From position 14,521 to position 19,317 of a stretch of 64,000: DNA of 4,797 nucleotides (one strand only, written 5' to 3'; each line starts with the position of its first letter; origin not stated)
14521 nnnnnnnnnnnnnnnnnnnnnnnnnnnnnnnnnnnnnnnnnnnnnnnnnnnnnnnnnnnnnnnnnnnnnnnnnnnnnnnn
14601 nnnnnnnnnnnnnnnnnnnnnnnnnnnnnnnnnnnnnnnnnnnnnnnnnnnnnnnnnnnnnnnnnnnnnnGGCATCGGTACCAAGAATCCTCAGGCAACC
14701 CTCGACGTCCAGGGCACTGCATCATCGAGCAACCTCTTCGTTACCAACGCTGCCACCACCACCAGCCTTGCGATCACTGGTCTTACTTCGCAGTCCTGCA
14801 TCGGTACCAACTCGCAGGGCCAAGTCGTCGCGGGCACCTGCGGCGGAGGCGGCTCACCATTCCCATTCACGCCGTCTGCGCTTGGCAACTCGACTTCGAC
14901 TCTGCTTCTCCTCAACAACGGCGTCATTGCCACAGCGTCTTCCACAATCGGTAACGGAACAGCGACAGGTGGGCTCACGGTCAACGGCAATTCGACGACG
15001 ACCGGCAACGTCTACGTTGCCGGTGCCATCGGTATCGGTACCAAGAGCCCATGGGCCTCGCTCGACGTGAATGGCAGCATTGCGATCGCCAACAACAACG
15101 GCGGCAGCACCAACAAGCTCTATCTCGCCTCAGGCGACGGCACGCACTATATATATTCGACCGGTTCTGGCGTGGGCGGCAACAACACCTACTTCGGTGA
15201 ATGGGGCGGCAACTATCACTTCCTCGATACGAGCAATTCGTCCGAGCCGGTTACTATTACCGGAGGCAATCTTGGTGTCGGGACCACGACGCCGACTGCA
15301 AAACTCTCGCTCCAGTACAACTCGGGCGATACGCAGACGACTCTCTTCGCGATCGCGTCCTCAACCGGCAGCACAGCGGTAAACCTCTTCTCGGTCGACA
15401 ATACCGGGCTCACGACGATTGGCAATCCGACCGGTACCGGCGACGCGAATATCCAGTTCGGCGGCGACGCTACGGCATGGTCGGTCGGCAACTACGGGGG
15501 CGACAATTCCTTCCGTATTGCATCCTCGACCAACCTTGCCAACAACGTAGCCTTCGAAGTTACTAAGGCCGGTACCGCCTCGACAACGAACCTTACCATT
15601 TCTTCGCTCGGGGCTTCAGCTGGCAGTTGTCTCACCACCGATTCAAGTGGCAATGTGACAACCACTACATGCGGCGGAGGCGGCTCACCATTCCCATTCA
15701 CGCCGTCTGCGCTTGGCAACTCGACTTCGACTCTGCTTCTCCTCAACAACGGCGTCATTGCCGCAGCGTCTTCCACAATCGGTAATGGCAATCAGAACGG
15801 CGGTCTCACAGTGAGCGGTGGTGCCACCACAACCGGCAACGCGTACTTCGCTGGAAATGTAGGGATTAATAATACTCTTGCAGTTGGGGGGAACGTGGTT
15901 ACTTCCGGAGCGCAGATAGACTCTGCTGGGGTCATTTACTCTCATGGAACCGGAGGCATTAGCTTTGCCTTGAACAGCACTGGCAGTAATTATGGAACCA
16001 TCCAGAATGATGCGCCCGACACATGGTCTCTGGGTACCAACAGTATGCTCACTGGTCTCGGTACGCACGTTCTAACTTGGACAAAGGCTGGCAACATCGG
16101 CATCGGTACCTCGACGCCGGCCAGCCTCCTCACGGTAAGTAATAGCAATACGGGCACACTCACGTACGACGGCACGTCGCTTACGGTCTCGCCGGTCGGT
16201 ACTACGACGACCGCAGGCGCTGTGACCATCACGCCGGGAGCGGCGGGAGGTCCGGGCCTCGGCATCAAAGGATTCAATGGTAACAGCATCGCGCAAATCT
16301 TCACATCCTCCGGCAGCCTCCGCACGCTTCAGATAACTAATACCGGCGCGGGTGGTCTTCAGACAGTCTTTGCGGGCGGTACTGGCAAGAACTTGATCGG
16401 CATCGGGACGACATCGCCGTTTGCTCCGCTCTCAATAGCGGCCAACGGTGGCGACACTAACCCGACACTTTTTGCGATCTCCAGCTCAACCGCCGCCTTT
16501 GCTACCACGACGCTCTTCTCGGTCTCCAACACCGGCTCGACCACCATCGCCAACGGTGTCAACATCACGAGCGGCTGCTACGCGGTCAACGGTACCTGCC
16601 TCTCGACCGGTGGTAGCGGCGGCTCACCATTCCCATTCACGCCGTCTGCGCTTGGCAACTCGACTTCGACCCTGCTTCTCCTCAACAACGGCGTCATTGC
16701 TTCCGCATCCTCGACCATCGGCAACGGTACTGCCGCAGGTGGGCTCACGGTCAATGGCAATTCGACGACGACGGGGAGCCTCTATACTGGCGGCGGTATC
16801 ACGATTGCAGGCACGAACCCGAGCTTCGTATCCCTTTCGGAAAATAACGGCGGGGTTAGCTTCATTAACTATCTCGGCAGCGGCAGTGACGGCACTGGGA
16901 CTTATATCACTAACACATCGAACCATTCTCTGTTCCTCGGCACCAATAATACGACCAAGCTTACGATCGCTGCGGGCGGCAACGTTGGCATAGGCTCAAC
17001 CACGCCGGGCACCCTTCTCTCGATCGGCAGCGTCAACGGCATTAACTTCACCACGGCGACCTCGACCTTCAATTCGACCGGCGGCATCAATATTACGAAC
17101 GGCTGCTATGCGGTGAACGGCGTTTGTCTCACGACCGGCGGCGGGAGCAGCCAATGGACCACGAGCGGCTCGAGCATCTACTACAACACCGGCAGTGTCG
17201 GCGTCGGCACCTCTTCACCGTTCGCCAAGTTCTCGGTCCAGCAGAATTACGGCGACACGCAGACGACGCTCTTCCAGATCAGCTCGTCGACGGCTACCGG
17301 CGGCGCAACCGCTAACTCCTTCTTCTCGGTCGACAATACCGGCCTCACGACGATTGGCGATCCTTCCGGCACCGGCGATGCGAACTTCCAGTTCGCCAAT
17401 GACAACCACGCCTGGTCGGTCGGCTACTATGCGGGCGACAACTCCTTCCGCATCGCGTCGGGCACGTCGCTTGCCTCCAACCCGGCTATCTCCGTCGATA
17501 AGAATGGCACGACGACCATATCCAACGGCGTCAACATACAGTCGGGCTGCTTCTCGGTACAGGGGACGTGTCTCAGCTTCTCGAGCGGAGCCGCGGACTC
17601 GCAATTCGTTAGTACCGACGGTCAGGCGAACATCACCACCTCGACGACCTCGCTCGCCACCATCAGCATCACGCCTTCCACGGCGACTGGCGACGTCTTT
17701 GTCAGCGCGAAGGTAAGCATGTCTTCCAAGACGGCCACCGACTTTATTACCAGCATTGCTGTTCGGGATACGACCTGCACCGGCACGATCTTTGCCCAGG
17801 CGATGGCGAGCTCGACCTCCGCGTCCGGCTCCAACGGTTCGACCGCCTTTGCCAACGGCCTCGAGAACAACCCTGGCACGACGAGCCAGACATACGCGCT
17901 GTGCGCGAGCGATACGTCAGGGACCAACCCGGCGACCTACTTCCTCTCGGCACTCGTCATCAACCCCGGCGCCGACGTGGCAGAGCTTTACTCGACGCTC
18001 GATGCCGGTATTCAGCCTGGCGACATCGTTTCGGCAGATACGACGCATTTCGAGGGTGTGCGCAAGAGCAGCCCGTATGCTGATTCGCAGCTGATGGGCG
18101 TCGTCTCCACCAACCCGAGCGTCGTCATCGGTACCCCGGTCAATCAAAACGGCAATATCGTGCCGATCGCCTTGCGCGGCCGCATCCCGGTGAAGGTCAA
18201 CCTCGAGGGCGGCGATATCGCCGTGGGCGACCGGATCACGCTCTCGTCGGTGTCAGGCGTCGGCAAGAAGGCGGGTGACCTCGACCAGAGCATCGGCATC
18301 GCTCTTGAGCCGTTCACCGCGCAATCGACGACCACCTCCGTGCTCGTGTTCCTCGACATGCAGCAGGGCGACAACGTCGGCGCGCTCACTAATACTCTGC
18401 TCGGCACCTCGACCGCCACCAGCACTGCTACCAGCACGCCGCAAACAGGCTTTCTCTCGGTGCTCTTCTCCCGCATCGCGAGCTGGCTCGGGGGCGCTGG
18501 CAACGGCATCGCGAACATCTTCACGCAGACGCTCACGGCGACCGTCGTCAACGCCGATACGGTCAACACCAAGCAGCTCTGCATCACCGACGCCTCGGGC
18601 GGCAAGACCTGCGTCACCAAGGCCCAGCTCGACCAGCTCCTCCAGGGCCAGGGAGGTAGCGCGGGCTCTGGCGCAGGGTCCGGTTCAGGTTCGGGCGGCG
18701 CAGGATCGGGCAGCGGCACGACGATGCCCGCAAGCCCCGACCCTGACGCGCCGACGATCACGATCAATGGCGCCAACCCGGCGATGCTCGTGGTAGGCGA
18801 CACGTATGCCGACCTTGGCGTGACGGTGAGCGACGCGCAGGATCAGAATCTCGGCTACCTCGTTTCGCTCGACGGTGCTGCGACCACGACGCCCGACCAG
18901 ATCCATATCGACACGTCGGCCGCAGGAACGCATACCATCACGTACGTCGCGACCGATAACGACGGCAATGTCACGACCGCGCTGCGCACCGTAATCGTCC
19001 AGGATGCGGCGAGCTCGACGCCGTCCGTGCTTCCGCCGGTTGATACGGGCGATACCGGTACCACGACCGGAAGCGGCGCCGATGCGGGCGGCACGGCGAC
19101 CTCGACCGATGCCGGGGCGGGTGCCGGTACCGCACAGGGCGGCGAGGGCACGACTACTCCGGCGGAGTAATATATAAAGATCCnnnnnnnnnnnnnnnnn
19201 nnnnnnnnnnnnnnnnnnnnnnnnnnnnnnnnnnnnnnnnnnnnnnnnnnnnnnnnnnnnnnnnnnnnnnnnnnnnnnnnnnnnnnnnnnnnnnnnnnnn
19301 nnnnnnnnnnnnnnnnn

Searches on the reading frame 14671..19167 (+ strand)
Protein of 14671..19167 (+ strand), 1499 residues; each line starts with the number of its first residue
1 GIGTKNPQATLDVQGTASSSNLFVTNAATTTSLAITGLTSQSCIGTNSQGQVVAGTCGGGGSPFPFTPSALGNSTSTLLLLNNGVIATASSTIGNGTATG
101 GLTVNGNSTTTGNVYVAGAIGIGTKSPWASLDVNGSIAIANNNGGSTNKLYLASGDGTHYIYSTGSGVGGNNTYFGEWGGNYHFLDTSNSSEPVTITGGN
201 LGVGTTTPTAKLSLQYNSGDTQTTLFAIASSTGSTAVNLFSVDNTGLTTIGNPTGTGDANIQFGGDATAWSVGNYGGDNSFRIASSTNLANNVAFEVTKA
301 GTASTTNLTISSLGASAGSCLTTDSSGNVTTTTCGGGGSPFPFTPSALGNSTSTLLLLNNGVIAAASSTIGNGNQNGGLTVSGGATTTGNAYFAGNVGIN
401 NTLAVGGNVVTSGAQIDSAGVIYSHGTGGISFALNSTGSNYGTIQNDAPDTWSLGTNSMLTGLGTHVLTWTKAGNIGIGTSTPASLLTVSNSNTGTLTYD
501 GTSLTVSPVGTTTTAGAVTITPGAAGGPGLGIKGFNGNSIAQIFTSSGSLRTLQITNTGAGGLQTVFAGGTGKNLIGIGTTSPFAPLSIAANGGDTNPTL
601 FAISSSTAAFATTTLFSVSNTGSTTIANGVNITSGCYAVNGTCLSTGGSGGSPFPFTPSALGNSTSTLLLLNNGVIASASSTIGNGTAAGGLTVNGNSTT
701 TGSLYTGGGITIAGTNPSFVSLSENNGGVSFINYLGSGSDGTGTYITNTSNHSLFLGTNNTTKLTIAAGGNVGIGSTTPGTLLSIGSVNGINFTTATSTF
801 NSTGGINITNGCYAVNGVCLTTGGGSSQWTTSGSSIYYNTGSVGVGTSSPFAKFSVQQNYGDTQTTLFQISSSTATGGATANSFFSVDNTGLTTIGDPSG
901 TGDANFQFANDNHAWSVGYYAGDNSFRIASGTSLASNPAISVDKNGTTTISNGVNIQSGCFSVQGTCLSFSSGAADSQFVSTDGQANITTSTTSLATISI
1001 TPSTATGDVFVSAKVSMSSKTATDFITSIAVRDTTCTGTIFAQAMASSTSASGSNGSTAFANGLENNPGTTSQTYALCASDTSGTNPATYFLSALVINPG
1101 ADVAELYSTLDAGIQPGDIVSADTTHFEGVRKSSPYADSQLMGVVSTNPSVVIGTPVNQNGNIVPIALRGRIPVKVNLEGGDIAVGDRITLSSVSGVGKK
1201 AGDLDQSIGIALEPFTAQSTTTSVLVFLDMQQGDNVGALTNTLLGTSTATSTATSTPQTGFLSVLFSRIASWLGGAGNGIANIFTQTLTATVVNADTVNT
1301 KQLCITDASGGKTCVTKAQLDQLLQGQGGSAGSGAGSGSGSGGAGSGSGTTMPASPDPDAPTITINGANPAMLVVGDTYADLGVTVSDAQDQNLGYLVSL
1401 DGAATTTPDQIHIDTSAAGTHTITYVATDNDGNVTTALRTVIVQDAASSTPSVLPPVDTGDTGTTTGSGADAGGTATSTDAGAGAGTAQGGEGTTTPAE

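Call 40: search_protein_families(library=pfam, proteins=[window:14671-19167:+], max_evalue=0.01)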
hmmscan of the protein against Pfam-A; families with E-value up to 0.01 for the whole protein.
window:14671-19167:+ (1499 aa): 1 family
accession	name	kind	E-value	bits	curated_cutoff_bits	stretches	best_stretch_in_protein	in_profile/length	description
PF16403.11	Bact_surface_Ig-like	-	5.2e-12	46.1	27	1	1363-1443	1-71/71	Bacterial surface protein, Ig-like domain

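Call 57: search_protein_families(library=ncbifam, proteins=[window:14671-19167:+], max_evalue=0.01)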
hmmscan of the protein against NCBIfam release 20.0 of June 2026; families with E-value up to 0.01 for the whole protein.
window:14671-19167:+ (1499 aa): 1 family
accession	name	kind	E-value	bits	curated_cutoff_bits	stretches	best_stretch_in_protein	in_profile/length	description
NF047446.1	barrel_OmpL47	domain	0.00044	20.7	40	1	1399-1437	24-61/68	OmpL47-type beta-barrel domain-containing protein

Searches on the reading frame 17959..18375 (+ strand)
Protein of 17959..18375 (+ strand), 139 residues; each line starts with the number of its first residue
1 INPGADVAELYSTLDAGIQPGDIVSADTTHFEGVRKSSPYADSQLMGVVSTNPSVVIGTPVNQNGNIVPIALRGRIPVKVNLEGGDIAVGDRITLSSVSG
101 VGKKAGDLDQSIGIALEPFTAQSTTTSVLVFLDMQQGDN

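Call 81: search_protein_families(library=pfam, alignment_id=A2, max_evalue=1)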
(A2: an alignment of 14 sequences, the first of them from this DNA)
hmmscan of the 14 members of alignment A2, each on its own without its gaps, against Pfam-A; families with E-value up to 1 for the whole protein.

A. member 1, seq(139 aa): 4 families
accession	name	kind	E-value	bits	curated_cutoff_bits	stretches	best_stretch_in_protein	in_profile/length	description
PF09956.15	Phage_cement_2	-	0.00037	21.3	24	1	18-128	1-101/103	Phage cement protein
PF23982.2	XM1_gp53_minor_capsid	-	0.00051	20.3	27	1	13-128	30-149/154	XM1 gp53 minor capsid protein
PF22758.2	Phage_cement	-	0.0014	19.2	27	1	16-104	34-119/146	Structural cement protein (E217 gp24/Pam3 gp6)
PF25459.1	AIM3_BBC1_C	-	0.042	14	27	1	15-50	83-124/180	AIM3/BBC1 Cysteine proteinase-fold domain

B. families by the number of members that match (of 14 scanned): 8 families
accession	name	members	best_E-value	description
PF11962.13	Peptidase_G2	5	0.0039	Peptidase_G2, IMC autoproteolytic cleavage domain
PF23982.2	XM1_gp53_minor_capsid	3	0.00023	XM1 gp53 minor capsid protein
PF09956.15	Phage_cement_2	2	0.00037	Phage cement protein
PF02872.23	5_nucleotid_C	2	0.029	5'-nucleotidase, C-terminal domain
PF22758.2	Phage_cement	1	0.0014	Structural cement protein (E217 gp24/Pam3 gp6)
PF25459.1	AIM3_BBC1_C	1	0.042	AIM3/BBC1 Cysteine proteinase-fold domain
PF17433.7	Glyco_hydro_49N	1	0.1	Glycosyl hydrolase family 49 N-terminal Ig-like domain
PF00366.26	Ribosomal_S17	1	0.16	Ribosomal protein S17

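Call 82: search_protein_families(library=phrogs, alignment_id=A2, max_evalue=0.01)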
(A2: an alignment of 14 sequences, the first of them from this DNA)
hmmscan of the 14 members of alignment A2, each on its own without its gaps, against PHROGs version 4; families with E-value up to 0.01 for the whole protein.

A. member 1, seq(139 aa): 4 families
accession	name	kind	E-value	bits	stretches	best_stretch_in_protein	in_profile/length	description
phrog_6427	-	unknown function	4.9e-06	26.2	1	5-117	551-655/675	-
phrog_19602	-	tail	1.5e-05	25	1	5-102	385-472/504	tail fiber protein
phrog_673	-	head and packaging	2.2e-05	25.5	1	16-128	28-126/260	head scaffolding protein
phrog_563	-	head and packaging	0.00037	21.2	1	15-106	36-128/173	virion structural protein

B. families by the number of members that match (of 14 scanned): 5 families
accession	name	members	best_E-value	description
phrog_6427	-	12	1.8e-08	-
phrog_19602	-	6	1.5e-05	tail fiber protein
phrog_22593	-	2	1.5e-05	-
phrog_673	-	2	2e-05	head scaffolding protein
phrog_563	-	1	0.00037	virion structural protein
